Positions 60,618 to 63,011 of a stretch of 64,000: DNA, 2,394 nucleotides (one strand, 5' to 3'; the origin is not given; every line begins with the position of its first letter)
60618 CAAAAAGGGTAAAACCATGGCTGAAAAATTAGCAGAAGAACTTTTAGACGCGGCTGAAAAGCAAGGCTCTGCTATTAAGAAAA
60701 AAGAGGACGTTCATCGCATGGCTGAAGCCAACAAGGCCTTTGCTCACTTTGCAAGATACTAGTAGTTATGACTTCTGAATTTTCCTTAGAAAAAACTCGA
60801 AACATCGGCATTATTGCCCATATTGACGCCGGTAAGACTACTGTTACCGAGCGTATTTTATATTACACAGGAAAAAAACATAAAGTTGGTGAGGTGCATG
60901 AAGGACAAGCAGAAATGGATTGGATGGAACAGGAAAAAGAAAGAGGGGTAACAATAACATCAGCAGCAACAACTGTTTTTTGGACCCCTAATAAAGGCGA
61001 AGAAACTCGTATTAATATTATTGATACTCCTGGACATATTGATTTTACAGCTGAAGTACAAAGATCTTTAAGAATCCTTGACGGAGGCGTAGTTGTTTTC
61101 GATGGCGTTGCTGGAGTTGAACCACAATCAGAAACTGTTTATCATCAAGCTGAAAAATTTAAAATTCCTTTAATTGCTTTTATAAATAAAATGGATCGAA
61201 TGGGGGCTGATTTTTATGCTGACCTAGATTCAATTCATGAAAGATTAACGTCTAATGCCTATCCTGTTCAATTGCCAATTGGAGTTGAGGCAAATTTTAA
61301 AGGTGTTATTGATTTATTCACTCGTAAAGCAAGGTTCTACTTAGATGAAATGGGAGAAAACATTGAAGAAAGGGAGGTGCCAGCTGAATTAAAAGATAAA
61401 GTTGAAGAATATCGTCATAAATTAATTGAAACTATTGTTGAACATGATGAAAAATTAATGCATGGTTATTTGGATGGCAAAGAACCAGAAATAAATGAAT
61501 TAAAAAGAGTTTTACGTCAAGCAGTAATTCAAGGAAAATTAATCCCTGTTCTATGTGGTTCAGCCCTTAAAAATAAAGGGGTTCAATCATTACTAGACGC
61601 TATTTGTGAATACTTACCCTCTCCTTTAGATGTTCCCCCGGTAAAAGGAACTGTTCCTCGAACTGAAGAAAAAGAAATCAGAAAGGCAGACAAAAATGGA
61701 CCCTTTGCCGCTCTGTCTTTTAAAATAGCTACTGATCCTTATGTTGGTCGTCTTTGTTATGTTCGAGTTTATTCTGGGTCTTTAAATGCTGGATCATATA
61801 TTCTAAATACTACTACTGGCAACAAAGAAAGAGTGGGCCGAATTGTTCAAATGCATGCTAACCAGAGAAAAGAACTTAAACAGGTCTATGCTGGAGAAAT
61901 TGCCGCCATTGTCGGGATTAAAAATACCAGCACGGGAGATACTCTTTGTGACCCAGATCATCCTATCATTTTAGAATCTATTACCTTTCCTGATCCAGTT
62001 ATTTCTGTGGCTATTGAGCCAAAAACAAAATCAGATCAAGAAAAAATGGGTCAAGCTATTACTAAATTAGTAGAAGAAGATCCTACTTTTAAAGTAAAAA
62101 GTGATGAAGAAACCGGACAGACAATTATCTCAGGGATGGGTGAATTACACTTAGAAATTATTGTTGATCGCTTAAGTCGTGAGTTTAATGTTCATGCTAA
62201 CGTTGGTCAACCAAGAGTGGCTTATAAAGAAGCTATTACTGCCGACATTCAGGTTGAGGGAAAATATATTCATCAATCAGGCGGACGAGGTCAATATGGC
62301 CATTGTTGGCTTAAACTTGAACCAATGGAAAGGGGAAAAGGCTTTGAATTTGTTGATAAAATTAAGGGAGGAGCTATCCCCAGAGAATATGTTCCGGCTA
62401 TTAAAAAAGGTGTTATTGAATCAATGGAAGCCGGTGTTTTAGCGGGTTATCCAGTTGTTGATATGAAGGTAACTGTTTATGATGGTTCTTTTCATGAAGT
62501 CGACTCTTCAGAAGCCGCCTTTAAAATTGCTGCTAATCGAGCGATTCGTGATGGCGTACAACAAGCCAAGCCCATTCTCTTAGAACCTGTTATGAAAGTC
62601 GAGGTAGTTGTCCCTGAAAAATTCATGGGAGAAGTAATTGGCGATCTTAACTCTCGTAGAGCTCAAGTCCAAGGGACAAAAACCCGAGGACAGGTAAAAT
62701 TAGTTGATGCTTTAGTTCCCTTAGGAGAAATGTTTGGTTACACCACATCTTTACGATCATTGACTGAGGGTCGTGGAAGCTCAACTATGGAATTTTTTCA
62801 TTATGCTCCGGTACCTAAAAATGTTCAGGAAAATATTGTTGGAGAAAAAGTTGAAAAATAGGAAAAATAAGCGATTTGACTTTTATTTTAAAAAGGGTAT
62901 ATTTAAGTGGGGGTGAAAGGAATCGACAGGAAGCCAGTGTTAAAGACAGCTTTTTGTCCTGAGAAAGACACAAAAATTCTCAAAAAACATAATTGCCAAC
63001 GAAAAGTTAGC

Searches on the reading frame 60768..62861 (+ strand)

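Call 35: search_protein_families(library=pfam, proteins=[window:60768-62861:+], max_evalue=0.00001)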
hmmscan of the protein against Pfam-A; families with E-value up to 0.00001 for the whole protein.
window:60768-62861:+ (697 aa): 7 families
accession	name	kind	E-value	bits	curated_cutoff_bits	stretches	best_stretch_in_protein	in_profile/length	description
PF00009.33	GTP_EFTU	-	9.9e-63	211.6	26.5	1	9-285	2-188/188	Elongation factor Tu GTP binding domain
PF03764.24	EFG_IV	-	9.9e-47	158.1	24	1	482-601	1-121/121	Elongation factor G, domain IV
PF14492.12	EFG_III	-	4.1e-35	120.1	27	1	407-480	1-74/75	Elongation Factor G, domain III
PF00679.30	EFG_C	-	4.4e-29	100.8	27.9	1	604-689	2-88/89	Elongation factor G C-terminus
PF22042.2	EF-G_D2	-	4.5e-18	65.6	27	1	312-395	1-83/84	Elongation factor G domain 2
PF03144.31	GTP_EFTU_D2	-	8.6e-18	65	30.3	1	327-394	1-73/73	Elongation factor Tu domain 2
PF16658.11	RF3_C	-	8.4e-07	29.3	40.1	1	415-492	14-91/132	Class II release factor RF3, C-terminal domain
